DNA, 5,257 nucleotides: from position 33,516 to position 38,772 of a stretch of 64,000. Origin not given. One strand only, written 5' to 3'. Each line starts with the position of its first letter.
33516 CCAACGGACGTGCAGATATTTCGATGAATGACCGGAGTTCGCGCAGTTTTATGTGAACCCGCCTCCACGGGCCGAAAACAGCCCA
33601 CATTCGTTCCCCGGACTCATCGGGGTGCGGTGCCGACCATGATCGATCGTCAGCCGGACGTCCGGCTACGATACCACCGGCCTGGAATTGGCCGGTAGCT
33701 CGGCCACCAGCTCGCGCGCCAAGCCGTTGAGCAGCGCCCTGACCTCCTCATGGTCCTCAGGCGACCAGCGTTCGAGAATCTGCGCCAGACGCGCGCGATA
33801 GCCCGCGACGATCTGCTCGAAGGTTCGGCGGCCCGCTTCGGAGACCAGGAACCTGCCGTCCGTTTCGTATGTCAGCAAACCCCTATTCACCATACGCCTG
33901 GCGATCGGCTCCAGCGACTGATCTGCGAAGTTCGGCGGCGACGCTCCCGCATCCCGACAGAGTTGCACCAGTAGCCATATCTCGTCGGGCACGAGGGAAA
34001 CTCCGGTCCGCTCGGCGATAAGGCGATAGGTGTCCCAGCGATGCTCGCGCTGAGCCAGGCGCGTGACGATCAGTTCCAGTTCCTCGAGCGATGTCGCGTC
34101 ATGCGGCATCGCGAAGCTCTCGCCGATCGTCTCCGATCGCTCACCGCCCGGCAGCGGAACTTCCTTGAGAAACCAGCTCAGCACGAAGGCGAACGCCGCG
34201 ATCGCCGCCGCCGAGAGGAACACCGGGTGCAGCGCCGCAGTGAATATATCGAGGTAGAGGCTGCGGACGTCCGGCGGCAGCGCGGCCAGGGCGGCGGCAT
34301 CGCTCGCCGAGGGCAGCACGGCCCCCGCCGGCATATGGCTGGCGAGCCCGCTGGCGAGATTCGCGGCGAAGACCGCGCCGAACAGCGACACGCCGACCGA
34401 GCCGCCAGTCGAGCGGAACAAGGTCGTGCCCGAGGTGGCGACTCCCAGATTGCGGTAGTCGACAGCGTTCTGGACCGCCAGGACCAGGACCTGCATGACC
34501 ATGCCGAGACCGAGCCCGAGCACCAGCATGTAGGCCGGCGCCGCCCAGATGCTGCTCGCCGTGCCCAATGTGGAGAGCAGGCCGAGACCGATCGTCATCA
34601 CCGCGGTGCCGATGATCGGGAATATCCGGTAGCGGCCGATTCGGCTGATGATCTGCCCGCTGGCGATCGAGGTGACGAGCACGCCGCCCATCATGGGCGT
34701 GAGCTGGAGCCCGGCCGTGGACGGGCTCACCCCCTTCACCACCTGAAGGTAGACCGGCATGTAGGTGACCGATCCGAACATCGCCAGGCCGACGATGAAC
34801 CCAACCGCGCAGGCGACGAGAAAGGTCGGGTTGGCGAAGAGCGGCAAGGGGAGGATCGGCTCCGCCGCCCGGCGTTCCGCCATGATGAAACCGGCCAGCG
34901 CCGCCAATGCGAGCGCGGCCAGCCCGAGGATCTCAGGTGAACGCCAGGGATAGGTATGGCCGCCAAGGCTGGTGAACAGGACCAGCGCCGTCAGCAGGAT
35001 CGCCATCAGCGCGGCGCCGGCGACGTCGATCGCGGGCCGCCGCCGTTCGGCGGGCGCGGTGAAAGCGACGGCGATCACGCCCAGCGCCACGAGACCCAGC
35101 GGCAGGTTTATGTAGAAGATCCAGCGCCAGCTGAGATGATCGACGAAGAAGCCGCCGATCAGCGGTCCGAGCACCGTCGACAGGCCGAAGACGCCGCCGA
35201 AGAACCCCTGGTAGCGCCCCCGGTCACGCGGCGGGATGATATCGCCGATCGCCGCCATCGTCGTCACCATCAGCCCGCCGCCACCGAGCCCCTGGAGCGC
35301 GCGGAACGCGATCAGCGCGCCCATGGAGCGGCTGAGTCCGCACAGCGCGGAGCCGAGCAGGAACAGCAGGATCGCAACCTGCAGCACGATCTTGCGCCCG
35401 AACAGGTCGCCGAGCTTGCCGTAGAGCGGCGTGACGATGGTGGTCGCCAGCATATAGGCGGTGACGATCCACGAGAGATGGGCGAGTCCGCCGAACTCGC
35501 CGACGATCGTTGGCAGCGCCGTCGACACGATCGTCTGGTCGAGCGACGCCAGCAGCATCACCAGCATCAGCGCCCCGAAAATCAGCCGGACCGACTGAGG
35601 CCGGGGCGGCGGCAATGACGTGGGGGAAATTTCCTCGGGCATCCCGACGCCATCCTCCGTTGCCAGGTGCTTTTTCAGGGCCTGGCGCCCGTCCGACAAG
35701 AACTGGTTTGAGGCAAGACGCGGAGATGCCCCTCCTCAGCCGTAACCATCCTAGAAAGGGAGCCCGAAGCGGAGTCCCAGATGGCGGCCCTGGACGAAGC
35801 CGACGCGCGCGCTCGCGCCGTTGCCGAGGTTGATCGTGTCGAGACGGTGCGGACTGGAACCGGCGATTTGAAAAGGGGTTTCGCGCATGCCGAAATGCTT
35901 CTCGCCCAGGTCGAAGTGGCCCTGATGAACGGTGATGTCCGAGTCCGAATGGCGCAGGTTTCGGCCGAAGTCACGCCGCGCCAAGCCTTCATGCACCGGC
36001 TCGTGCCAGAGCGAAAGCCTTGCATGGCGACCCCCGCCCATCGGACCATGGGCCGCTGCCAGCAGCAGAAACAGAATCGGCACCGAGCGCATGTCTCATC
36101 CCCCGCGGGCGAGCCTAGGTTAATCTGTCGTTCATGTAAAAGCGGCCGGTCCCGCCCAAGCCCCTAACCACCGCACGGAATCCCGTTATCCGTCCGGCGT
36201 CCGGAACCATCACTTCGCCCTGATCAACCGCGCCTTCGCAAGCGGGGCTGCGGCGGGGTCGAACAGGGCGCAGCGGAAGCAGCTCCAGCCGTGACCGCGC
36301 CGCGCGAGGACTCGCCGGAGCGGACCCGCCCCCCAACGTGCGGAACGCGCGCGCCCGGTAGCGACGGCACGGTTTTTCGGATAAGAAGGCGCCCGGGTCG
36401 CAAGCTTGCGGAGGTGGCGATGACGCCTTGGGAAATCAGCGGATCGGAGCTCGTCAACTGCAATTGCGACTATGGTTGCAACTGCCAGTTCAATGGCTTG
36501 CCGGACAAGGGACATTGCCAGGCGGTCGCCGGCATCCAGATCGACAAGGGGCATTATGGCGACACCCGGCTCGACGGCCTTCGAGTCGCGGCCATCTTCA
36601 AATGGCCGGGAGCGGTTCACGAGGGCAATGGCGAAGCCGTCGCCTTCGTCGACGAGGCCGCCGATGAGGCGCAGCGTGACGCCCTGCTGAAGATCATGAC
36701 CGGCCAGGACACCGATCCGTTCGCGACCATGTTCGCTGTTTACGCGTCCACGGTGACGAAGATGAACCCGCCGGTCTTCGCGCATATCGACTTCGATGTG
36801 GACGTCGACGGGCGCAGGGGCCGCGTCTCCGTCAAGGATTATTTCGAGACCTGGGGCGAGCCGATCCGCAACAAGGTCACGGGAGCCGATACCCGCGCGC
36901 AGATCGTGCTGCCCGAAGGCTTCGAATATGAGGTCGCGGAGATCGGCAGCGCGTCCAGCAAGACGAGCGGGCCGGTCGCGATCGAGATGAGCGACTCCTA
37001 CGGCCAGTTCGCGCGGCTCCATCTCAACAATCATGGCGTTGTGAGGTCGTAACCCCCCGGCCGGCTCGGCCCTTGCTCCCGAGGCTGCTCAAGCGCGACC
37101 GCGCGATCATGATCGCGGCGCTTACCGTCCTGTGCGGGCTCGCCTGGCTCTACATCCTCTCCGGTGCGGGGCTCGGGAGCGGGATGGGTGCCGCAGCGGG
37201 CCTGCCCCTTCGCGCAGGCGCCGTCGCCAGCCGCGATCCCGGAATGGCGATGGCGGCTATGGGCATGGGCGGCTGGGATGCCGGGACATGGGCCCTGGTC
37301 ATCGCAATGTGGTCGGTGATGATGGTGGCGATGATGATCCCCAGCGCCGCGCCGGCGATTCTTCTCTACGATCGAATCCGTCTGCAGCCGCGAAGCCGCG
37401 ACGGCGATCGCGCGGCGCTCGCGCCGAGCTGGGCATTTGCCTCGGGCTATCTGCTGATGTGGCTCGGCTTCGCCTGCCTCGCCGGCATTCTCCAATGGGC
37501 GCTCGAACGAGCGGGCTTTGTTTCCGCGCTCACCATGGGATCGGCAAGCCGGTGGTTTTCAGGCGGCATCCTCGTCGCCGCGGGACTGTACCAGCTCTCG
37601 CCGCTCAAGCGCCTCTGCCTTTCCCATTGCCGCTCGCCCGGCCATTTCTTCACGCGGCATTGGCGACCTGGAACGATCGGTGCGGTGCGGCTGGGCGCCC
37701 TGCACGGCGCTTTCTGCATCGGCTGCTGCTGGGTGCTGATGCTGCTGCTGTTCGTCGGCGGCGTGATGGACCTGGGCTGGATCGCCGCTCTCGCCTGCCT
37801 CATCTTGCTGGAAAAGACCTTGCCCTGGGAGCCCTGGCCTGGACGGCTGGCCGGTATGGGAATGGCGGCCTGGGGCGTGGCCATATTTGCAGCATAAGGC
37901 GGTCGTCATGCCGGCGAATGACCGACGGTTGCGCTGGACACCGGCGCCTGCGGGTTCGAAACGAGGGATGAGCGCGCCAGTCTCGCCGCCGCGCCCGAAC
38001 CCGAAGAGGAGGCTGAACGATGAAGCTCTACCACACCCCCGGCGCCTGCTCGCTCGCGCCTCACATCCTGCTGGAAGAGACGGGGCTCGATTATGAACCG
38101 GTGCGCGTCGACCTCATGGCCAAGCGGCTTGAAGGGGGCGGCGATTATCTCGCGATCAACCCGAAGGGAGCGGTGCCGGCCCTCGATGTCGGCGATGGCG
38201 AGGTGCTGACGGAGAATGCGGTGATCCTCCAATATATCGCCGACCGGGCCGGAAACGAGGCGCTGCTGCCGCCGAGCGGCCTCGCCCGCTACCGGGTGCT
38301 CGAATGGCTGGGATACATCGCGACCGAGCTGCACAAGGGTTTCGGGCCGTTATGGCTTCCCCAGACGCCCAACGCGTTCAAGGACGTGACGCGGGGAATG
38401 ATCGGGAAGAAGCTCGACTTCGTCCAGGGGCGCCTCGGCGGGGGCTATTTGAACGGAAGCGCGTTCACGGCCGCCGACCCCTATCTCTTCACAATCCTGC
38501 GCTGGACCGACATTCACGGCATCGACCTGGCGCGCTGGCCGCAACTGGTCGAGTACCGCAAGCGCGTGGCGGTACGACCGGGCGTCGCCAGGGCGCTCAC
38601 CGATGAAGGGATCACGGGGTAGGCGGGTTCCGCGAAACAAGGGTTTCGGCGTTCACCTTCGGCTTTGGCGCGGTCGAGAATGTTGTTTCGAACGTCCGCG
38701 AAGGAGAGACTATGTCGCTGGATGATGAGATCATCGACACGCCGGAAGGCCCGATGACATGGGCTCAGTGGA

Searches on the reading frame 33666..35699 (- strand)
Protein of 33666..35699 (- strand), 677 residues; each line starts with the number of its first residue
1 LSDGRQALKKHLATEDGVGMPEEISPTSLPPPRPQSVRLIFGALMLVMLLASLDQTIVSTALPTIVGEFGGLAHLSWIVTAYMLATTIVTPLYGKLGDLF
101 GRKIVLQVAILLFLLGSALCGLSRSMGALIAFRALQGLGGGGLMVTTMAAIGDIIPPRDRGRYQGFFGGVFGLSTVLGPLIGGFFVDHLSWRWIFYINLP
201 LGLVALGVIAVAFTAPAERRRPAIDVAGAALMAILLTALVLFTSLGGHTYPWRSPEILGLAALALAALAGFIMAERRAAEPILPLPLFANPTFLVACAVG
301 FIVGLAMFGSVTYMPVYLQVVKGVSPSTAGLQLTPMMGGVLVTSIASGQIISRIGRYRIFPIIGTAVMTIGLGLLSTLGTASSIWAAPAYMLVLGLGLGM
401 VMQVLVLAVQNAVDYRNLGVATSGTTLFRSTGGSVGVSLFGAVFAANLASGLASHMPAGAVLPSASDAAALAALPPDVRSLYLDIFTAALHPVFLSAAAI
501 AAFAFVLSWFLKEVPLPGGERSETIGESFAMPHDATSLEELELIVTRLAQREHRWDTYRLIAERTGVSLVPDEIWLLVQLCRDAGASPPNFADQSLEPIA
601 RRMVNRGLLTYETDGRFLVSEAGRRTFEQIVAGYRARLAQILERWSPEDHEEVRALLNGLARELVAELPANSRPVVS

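Call 35: search_protein_families(library=pfam, proteins=[window:33666-35699:-], max_evalue=0.0001)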
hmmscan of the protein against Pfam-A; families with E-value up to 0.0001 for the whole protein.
window:33666-35699:- (677 aa): 3 families
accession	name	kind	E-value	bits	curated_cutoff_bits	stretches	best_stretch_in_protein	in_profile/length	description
PF07690.21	MFS_1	-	8e-55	186.6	33.4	1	44-436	1-346/347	Major Facilitator Superfamily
PF06609.19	TRI12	-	4.8e-12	45.6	23.2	1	56-470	61-494/599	Fungal trichothecene efflux pump (TRI12)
PF00083.30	Sugar_tr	-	3.4e-10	39.9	22.3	1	75-207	48-187/452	Sugar (and other) transporter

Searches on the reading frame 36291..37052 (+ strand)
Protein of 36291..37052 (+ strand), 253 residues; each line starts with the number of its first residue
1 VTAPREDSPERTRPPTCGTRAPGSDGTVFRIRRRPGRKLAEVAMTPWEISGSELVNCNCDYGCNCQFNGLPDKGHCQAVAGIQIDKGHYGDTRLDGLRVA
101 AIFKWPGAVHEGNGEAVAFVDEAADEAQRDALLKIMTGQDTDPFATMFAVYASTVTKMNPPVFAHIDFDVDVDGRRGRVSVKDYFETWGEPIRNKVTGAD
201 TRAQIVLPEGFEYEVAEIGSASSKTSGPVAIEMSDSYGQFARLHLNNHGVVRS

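Call 35: search_protein_families(library=pfam, proteins=[window:36291-37052:+], max_evalue=0.0001)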
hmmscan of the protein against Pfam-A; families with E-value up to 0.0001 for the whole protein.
window:36291-37052:+ (253 aa): 1 family
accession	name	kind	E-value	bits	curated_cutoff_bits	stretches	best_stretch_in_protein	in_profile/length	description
PF07040.16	DUF1326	-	9.9e-55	185.8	25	1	56-235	2-175/177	Protein of unknown function (DUF1326)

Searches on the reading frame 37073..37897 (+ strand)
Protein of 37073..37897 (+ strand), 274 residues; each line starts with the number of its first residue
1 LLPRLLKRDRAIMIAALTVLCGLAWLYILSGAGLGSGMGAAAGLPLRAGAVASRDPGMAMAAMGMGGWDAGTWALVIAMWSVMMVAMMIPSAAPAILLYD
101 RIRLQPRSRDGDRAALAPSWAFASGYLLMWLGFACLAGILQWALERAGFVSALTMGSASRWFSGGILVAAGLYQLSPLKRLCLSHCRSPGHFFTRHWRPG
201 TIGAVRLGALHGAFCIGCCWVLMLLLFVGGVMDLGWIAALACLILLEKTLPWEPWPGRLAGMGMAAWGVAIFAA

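Call 35: search_protein_families(library=pfam, proteins=[window:37073-37897:+], max_evalue=0.0001)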
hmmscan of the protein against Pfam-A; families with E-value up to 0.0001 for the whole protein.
window:37073-37897:+ (274 aa): 1 family
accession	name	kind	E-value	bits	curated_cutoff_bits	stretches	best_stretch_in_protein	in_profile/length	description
PF09948.15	PpoB2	-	5e-63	212.9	28.7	1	78-271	2-188/188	Copper chaperone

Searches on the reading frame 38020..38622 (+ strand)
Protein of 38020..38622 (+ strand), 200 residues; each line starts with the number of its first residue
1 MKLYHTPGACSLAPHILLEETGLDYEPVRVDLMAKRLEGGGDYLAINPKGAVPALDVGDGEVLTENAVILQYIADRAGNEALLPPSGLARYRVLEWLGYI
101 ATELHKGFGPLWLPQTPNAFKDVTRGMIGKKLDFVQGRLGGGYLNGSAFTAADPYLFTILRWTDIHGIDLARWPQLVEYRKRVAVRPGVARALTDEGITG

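Call 35: search_protein_families(library=pfam, proteins=[window:38020-38622:+], max_evalue=0.0001)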
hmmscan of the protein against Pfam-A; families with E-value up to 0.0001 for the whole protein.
window:38020-38622:+ (200 aa): 6 families
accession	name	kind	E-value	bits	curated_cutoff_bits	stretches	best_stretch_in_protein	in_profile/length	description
PF02798.26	GST_N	-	6.4e-13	49.3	20.9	1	1-74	3-75/76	Glutathione S-transferase, N-terminal domain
PF13409.12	GST_N_2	-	2.2e-10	41.4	25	1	10-75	4-69/70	Glutathione S-transferase, N-terminal domain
PF13417.12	GST_N_3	-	2.4e-08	34.6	22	1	14-79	13-73/75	Glutathione S-transferase, N-terminal domain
PF00043.30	GST_C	-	6.1e-07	30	20.7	1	101-187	3-93/93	Glutathione S-transferase, C-terminal domain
PF13410.11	GST_C_2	-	2e-05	25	24.9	1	128-182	11-69/69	Glutathione S-transferase, C-terminal domain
PF14497.11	GST_C_3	-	0.0001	22.9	21.6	0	121-191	24-99/104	Glutathione S-transferase, C-terminal domain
